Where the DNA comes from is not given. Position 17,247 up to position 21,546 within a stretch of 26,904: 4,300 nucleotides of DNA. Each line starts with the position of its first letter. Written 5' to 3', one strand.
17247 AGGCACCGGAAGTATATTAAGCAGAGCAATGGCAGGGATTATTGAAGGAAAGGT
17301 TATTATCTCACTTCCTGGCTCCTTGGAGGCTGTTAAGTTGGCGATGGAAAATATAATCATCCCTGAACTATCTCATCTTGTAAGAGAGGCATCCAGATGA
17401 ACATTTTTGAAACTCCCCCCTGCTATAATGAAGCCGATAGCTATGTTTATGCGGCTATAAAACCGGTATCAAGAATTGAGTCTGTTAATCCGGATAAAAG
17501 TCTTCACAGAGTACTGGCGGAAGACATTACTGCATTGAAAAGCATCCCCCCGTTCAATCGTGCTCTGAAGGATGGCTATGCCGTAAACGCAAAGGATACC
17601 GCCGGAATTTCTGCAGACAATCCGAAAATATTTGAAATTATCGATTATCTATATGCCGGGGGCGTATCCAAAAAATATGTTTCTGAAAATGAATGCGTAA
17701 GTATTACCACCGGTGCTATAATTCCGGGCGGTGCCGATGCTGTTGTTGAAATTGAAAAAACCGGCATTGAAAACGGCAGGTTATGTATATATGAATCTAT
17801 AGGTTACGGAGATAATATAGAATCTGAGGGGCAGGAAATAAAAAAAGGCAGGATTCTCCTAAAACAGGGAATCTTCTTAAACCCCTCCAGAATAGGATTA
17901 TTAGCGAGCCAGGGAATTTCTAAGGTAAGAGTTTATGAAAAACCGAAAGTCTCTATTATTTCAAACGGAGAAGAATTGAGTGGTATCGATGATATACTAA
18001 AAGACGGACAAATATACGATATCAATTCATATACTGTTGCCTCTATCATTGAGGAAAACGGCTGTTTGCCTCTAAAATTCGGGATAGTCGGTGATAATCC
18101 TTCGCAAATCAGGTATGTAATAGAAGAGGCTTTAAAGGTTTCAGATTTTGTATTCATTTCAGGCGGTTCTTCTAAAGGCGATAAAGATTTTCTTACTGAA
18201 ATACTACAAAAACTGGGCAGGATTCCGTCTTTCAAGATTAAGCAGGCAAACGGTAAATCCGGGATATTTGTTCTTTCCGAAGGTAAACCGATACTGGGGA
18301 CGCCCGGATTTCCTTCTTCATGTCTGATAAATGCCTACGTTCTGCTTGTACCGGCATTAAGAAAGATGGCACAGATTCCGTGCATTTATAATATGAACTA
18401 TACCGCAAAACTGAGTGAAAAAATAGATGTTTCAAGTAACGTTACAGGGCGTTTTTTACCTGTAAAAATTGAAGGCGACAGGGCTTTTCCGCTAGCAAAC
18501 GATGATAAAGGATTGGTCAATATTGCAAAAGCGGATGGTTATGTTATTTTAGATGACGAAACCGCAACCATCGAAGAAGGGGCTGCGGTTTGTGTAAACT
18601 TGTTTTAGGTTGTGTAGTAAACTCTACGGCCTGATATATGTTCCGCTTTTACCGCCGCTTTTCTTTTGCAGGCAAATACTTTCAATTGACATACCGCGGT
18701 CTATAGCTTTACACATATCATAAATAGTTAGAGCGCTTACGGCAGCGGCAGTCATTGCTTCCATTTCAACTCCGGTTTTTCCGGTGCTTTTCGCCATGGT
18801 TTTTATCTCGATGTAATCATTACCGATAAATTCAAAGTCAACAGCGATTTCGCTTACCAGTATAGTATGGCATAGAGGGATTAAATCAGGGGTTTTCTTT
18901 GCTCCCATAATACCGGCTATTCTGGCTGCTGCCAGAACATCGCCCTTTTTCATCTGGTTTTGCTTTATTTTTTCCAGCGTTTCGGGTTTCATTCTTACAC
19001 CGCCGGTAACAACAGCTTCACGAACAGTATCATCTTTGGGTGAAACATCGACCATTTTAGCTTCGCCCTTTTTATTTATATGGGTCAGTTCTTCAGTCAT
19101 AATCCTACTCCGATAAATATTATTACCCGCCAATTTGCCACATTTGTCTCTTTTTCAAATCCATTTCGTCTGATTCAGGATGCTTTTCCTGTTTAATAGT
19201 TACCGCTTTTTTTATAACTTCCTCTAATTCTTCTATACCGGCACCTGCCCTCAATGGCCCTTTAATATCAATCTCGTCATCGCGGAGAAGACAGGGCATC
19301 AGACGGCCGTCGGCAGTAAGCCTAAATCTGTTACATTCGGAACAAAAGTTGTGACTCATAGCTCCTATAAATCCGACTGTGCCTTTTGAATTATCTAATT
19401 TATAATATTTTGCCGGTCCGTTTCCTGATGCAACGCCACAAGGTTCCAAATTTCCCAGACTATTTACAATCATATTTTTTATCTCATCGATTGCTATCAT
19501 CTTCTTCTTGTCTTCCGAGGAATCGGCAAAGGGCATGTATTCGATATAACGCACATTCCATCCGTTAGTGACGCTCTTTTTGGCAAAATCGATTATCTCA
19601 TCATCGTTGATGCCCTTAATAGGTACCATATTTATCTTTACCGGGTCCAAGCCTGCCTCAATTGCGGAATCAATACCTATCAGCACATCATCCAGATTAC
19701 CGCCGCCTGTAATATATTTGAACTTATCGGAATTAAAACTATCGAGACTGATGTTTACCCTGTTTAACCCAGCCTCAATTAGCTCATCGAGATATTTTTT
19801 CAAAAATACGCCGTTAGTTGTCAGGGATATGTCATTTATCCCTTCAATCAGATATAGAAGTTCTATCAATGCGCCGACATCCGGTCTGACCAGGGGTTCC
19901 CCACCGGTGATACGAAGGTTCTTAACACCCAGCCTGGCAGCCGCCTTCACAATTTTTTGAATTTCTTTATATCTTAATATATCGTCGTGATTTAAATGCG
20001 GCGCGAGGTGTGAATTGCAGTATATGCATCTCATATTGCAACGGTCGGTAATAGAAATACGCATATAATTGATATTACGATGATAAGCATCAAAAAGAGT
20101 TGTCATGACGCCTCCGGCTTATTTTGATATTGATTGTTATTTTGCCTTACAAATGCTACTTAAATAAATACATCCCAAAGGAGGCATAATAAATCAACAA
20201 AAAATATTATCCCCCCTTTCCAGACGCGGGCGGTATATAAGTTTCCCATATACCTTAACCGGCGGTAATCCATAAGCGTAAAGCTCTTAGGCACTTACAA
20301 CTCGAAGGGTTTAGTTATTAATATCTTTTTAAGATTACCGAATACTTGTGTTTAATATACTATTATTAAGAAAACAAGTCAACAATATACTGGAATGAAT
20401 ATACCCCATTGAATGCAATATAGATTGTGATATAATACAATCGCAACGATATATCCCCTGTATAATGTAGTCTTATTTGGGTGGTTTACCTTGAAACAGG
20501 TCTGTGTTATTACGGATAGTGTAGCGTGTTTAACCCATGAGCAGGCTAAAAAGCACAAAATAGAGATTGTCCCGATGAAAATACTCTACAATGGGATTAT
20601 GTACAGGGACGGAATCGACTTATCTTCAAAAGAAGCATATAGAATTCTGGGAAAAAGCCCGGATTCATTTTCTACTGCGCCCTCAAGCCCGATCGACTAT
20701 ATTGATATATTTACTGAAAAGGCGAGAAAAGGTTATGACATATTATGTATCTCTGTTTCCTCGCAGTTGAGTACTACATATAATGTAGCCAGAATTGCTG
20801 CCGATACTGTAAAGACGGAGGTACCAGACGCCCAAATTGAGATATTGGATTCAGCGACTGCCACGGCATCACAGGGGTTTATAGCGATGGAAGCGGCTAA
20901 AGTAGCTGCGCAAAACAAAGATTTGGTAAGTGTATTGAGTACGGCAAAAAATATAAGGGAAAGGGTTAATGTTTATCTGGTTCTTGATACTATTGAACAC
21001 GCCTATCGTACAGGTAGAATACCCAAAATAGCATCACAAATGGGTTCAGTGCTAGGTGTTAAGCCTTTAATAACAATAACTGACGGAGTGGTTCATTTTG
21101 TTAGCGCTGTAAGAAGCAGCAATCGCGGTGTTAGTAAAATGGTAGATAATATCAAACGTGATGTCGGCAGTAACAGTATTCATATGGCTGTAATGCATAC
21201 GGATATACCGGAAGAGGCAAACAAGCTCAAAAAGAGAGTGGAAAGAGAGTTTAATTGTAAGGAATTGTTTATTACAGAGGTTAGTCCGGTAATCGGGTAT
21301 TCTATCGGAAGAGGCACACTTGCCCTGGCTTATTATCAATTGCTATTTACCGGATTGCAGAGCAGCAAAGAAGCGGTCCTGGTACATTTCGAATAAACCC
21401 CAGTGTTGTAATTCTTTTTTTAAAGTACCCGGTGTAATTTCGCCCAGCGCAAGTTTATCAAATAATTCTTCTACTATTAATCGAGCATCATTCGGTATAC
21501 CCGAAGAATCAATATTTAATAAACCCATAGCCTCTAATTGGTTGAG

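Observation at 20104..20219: Three-strand 'relay' expression platform linking the Moco/Wco aptamer to a distant moaA start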

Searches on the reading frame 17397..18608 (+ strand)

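Call 5: search_protein_families(library=pfam, proteins=[window:17397-18608:+])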
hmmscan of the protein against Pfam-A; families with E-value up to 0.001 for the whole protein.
window:17397-18608:+ (403 aa): 3 families
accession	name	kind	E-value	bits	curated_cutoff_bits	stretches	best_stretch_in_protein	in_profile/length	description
PF03453.22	MoeA_N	-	1.9e-37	128.8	30.8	1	11-173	4-160/160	MoeA N-terminal region (domain I and II)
PF00994.29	MoCF_biosynth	-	5.9e-21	75.1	26.6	1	187-323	2-144/144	Probable molybdopterin binding domain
PF03454.20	MoeA_C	-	4.7e-05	24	22.1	1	352-403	16-72/72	MoeA C-terminal region (domain IV)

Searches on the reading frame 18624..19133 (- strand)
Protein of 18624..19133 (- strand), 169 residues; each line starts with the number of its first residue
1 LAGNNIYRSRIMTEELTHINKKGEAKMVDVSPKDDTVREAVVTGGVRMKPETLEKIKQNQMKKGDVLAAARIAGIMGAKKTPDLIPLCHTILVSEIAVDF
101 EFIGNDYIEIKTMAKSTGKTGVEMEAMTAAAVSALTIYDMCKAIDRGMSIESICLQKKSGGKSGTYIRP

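Call 5: search_protein_families(library=pfam, proteins=[window:18624-19133:-])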
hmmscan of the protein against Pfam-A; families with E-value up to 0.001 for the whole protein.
window:18624-19133:- (169 aa): 1 family
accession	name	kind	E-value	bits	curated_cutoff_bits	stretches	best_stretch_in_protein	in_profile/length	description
PF01967.27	MoaC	-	1.5e-54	184.1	27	1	27-161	1-136/136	MoaC family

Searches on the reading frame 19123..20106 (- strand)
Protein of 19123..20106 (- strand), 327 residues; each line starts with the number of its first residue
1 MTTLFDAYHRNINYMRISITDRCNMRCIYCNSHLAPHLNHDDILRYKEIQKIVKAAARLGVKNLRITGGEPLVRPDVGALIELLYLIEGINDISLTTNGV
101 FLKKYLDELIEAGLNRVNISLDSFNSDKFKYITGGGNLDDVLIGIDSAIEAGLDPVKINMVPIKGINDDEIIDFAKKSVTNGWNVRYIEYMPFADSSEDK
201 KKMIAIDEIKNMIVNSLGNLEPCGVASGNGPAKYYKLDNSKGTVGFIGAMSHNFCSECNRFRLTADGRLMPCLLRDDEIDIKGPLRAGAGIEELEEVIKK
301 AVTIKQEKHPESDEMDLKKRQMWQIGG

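Call 5: search_protein_families(library=pfam, proteins=[window:19123-20106:-])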
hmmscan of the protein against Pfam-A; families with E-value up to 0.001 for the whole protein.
window:19123-20106:- (327 aa): 3 families
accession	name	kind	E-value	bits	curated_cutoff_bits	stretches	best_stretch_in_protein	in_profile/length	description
PF04055.27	Radical_SAM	-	1.8e-36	126.3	29.5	1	17-176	1-164/166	Radical SAM superfamily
PF06463.18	Mob_synth_C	-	2.3e-34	118.5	37.4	1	184-309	2-126/128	Molybdenum Cofactor Synthesis C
PF13353.11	Fer4_12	-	4.8e-06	27.3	22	1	22-122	14-114/137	4Fe-4S single cluster domain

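Call 43: find_homologous_proteins(query=window:19123-20106:-, max_evalue=1e-60)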
Query window:19123-20106:- (327 aa): 6107 proteins with E <= 1e-60 among 8000 candidates; the best 120 are listed.
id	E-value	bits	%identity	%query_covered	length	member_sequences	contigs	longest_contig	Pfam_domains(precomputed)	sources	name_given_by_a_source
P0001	8.3e-208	707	94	100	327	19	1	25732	PF04055.28,PF13353.12,PF06463.19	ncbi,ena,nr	ncbi:MAG TPA: GTP 3',8-cyclase MoaA [Dehalococcoidia bacterium]|nr:GTP 3',8-cyclase MoaA [Dehalococc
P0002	1.1e-197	673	89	100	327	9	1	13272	PF04055.28,PF13353.12,PF06463.19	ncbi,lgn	-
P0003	1.6e-192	657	87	100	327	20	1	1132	PF04055.28,PF13353.12,PF06463.19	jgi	jgi:cyclic pyranopterin phosphate synthase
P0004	2.8e-185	633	83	100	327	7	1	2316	PF04055.28,PF13353.12,PF06463.19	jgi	-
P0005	3.1e-184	629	83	100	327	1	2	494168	PF04055.28,PF13353.12,PF06463.19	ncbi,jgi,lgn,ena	ncbi:MAG: GTP 3',8-cyclase MoaA [Dehalococcoidales bacterium]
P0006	3.6e-184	629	82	100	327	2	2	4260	PF04055.28,PF13353.12,PF06463.19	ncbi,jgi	jgi:cyclic pyranopterin phosphate synthase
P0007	5.4e-181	619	81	100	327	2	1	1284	PF04055.28,PF13353.12,PF06463.19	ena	-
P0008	8.6e-170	582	75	100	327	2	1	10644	PF04055.28,PF13353.12,PF06463.19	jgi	jgi:GTP 3',8-cyclase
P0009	1.8e-157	541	71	100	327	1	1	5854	PF04055.28,PF13353.12,PF06463.19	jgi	jgi:cyclic pyranopterin phosphate synthase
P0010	6.1e-157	540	73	100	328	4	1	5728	PF04055.28,PF13353.12,PF06463.19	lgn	-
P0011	1.8e-154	532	71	100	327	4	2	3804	PF04055.28,PF13353.12,PF06463.19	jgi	jgi:cyclic pyranopterin phosphate synthase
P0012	9.1e-145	500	66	100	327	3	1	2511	PF04055.28,PF06463.19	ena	-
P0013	1.7e-144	499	67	100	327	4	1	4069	PF04055.28,PF13353.12,PF06463.19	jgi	-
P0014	3.2e-144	498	66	100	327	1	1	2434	PF04055.28,PF13353.12,PF06463.19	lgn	-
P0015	4.0e-143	494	67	100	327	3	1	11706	PF04055.28,PF13353.12,PF06463.19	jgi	jgi:cyclic pyranopterin phosphate synthase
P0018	6.8e-141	487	66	100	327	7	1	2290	PF04055.28,PF13353.12,PF06463.19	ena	-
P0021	3.7e-140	484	66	100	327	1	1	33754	PF04055.28,PF13353.12,PF06463.19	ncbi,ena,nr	ncbi:MAG TPA: GTP 3',8-cyclase MoaA [Dehalococcoidia bacterium]|nr:GTP 3',8-cyclase MoaA [Dehalococc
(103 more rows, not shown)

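Call 45: find_encoding_contigs(protein=P0006, flank=700, max_places=1)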
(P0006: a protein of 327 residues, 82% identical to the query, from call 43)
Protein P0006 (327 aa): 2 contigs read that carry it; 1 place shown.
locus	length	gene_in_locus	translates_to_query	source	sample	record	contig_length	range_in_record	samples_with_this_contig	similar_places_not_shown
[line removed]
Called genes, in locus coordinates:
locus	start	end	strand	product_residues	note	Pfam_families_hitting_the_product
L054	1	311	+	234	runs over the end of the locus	-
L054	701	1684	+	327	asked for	PF04055:Radical_SAM, PF13353:Fer4_12 (weak), PF06463:Mob_synth_C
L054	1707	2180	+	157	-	PF01967:MoaC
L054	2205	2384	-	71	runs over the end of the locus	PF03454:MoeA_C (weak)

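Call 46: find_encoding_contigs(protein=P0007, flank=700, max_places=1)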
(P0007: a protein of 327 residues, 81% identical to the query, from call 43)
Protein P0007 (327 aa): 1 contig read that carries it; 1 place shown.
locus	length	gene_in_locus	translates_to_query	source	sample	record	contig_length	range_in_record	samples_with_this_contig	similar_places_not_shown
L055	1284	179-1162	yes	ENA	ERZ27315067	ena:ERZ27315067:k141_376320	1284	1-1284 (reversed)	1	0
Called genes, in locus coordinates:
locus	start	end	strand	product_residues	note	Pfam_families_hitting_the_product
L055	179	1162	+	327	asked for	PF04055:Radical_SAM, PF13353:Fer4_12 (weak), PF06463:Mob_synth_C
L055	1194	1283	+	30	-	?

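Call 47: find_encoding_contigs(protein=P0008, flank=700, max_places=1)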
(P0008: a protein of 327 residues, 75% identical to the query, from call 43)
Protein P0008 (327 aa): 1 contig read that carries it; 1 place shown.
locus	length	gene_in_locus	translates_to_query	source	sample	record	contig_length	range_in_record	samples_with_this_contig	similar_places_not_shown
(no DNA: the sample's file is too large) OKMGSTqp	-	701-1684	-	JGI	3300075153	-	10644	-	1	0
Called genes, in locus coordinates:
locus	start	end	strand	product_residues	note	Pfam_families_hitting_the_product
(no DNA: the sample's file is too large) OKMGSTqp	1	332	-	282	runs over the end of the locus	PF02645:DegV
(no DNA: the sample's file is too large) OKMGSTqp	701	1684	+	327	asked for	PF04055:Radical_SAM, PF13353:Fer4_12 (faint), PF06463:Mob_synth_C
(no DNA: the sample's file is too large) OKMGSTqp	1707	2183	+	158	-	PF01967:MoaC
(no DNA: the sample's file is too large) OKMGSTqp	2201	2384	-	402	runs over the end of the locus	PF03453:MoeA_N, PF00994:MoCF_biosynth, PF03454:MoeA_C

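Call 48: find_encoding_contigs(protein=P0009, flank=700, max_places=1)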
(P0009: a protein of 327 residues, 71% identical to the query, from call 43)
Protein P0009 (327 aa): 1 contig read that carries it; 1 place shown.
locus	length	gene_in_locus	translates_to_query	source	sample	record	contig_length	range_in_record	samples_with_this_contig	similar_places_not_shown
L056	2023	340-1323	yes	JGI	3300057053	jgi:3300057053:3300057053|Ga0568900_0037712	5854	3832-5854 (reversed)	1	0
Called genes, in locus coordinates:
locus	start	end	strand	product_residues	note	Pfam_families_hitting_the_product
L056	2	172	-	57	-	?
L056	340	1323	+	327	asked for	PF04055:Radical_SAM, PF13353:Fer4_12, PF06463:Mob_synth_C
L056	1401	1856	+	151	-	PF01967:MoaC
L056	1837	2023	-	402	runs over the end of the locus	PF03453:MoeA_N, PF00994:MoCF_biosynth, PF03454:MoeA_C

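Call 49: find_encoding_contigs(protein=P0010, flank=700, max_places=1)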
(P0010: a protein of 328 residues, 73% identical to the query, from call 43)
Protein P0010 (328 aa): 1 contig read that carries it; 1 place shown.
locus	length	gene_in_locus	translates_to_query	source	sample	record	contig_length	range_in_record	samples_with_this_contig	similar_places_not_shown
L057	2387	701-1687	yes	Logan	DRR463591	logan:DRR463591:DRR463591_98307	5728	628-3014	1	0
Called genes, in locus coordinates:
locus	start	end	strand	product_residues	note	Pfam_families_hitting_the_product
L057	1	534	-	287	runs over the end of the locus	PF02645:DegV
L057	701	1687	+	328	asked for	PF04055:Radical_SAM, PF13353:Fer4_12 (weak), PF06463:Mob_synth_C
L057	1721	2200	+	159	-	PF01967:MoaC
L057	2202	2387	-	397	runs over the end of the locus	PF03453:MoeA_N, PF00994:MoCF_biosynth, PF03454:MoeA_C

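Call 50: find_encoding_contigs(protein=P0011, flank=700, max_places=1)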
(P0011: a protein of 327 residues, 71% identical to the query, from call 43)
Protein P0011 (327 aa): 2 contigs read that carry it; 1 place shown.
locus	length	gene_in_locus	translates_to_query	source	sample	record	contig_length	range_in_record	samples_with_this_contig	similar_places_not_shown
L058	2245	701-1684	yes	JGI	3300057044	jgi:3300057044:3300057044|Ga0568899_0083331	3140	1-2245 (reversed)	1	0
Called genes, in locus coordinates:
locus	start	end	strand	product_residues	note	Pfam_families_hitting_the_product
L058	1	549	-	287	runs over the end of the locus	PF02645:DegV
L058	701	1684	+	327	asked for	PF04055:Radical_SAM, PF13353:Fer4_12 (weak), PF06463:Mob_synth_C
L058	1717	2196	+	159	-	PF01967:MoaC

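Call 51: find_encoding_contigs(protein=P0013, flank=700, max_places=1)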
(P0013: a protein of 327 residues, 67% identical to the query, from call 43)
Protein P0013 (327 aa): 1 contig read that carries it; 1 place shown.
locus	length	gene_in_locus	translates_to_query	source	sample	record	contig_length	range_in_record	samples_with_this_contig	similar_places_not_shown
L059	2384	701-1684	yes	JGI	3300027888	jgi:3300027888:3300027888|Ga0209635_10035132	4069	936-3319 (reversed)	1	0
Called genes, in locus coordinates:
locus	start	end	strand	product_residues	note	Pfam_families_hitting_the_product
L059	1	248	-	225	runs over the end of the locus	PF02645:DegV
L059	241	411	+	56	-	-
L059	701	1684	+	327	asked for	PF04055:Radical_SAM, PF13353:Fer4_12 (weak), PF06463:Mob_synth_C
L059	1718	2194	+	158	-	PF01967:MoaC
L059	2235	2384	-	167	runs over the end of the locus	PF00994:MoCF_biosynth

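Call 52: find_encoding_contigs(protein=P0015, flank=700, max_places=1)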
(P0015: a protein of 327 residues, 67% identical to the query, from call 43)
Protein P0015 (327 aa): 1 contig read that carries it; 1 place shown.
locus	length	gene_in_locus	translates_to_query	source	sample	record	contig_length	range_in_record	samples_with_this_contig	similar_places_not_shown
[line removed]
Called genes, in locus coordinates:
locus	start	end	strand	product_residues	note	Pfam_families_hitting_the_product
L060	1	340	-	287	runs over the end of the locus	PF02645:DegV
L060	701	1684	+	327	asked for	PF04055:Radical_SAM, PF13353:Fer4_12 (weak), PF06463:Mob_synth_C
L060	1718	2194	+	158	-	PF01967:MoaC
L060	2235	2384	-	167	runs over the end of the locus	PF00994:MoCF_biosynth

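Call 53: find_encoding_contigs(protein=P0012, flank=700, max_places=1)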
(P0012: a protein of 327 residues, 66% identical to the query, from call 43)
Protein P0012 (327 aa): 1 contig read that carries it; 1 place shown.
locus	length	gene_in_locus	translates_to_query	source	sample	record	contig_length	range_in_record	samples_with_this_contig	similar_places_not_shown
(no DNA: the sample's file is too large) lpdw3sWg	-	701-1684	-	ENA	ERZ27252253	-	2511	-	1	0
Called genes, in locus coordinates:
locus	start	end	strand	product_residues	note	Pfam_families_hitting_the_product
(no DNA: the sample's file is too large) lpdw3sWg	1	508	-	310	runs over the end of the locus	PF02645:DegV, PF13684:FakA-like_C (weak)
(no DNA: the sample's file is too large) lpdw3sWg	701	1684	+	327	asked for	PF04055:Radical_SAM, PF06463:Mob_synth_C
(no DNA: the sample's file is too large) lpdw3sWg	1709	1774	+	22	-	?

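Call 54: find_encoding_contigs(protein=P0014, flank=700, max_places=1)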
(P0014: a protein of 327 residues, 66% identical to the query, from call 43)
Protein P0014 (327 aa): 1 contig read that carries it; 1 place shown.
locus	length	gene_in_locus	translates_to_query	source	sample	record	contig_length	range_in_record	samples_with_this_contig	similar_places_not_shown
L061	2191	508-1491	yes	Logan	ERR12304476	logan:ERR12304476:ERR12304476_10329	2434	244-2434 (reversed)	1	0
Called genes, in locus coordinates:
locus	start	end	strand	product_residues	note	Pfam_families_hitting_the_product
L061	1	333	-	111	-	?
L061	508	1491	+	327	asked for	PF04055:Radical_SAM, PF13353:Fer4_12 (weak), PF06463:Mob_synth_C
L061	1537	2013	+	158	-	PF01967:MoaC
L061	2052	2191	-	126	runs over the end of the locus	?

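Call 55: find_encoding_contigs(protein=P0021, flank=700, max_places=1)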
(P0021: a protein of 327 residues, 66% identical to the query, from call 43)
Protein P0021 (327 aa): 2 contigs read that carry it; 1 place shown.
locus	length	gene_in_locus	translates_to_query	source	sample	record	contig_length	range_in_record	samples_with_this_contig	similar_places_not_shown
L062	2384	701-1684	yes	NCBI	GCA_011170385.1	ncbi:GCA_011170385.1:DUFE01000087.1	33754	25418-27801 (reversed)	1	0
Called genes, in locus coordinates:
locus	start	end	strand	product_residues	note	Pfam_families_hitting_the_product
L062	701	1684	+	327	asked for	PF04055:Radical_SAM, PF13353:Fer4_12 (weak), PF06463:Mob_synth_C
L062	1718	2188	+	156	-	PF01967:MoaC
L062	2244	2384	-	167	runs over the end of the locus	PF00994:MoCF_biosynth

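Call 56: find_encoding_contigs(protein=P0018, flank=700, max_places=1)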
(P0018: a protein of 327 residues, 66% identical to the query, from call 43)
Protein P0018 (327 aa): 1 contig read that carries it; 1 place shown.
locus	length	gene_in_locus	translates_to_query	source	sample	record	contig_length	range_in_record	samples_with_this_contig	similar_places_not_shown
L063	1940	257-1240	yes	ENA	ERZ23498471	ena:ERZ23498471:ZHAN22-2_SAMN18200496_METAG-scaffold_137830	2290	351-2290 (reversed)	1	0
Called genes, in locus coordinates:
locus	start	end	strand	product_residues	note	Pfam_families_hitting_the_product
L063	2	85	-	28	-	?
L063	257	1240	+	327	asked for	PF04055:Radical_SAM, PF13353:Fer4_12 (weak), PF06463:Mob_synth_C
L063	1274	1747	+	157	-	PF01967:MoaC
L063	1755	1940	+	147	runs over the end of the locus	PF03473:MOSC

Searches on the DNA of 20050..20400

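Call 4: search_rna_families(source=window, start=20050, end=20400, threshold=evalue, max_evalue=1, show_alignments=2)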
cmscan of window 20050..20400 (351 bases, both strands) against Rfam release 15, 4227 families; matches with E-value up to 1: 2.
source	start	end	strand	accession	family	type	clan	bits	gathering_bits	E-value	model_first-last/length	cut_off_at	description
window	20197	20319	-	RF01055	Molybdenum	Cis-reg; riboswitch;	-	48.2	36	1.1e-10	1-135/135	no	Molybdenum/Tungsten riboswitch aptamer (Moco RNA motif)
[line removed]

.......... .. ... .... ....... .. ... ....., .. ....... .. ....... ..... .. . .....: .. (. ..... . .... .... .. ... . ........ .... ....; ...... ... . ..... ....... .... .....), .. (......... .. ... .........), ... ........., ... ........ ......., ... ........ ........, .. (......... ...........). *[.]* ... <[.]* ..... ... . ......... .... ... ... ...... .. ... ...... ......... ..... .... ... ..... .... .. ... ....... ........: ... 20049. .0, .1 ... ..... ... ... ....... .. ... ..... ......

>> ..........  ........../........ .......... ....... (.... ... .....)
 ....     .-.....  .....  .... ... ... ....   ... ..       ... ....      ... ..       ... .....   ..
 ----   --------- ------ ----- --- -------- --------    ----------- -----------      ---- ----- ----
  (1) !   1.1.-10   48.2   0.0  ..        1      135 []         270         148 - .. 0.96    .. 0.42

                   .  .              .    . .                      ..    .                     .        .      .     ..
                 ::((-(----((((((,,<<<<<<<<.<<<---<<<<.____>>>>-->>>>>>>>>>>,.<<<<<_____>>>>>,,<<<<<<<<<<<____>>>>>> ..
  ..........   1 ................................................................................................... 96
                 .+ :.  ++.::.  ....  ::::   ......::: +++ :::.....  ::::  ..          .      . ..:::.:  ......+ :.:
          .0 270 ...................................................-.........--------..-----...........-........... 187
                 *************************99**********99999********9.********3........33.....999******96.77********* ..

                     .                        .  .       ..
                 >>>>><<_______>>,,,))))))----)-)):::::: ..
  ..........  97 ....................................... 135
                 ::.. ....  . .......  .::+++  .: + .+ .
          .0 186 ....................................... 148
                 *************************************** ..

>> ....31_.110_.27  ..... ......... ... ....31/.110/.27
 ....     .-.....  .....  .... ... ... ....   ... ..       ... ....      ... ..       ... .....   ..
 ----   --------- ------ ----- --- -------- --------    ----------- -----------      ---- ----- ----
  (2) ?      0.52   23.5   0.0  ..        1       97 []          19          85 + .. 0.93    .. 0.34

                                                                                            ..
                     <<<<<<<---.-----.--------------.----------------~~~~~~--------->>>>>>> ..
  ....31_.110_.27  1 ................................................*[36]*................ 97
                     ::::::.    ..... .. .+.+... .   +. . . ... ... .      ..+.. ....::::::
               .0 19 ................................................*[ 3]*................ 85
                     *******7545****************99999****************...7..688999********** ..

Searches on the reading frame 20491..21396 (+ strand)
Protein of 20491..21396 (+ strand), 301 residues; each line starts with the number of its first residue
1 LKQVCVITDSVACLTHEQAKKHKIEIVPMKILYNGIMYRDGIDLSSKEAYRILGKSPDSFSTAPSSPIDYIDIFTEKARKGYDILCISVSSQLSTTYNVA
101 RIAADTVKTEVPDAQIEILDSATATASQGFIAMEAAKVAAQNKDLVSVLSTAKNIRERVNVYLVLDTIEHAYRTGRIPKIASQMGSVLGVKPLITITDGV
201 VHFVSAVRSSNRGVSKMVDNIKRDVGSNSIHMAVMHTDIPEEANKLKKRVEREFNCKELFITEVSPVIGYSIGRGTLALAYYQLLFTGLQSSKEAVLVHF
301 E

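Call 5: search_protein_families(library=pfam, proteins=[window:20491-21396:+])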
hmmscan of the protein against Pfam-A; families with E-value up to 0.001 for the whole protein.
window:20491-21396:+ (301 aa): 1 family
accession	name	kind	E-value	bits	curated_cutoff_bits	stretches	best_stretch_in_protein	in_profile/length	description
PF02645.21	DegV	-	2.4e-66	224.4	27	1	4-282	2-278/280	Uncharacterised protein, DegV family COG1307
